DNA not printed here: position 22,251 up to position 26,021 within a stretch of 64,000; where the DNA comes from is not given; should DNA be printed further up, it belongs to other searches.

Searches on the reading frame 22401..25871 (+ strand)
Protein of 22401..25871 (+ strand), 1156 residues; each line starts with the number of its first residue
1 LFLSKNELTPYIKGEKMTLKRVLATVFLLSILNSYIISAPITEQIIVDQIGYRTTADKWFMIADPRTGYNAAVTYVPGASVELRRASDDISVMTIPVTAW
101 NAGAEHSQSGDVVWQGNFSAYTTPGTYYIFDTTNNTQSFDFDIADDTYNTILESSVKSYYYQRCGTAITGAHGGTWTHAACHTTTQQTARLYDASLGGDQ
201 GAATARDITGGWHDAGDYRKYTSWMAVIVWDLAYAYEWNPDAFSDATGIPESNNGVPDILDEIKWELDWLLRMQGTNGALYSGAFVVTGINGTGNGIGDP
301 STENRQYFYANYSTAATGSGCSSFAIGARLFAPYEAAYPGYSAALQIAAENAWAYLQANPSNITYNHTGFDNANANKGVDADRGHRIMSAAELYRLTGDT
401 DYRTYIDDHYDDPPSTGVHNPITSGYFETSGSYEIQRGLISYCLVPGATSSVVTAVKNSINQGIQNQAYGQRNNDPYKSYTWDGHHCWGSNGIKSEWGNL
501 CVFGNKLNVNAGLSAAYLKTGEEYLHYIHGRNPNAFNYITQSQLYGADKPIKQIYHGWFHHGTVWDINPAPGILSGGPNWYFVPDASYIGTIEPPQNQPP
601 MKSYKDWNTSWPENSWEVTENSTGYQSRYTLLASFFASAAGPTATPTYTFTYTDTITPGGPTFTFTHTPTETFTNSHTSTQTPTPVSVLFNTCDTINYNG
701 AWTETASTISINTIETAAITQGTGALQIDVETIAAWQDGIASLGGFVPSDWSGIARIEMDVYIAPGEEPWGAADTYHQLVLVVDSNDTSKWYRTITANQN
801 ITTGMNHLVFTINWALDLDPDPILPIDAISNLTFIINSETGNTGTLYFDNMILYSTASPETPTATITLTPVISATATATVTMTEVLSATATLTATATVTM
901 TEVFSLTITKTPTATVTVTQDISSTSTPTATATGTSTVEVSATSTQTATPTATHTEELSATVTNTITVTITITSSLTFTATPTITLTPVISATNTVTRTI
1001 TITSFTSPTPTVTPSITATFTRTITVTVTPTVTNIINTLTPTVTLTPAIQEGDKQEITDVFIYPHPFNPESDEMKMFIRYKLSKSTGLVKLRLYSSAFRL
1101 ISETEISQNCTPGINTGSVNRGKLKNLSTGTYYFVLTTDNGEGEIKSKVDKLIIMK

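Call 7: search_protein_families(library=pfam, proteins=[window:22401-25871:+], max_evalue=0.01)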
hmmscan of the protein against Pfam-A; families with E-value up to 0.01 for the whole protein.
window:22401-25871:+ (1156 aa): 2 families
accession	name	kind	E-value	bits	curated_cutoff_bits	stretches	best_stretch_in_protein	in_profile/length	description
PF00759.25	Glyco_hydro_9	-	3.8e-53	181.8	27.7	1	148-628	1-439/444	Glycosyl hydrolase family 9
PF02927.20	CelD_N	-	1.1e-07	32.9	24.6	1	43-129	4-79/86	Cellulase N-terminal ig-like domain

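Call 37: find_encoding_contigs(protein=window:22401-25871:+, flank=4000, max_places=4)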
Protein window:22401-25871:+ (1156 aa): no gene with exactly this product is on record in the collection.
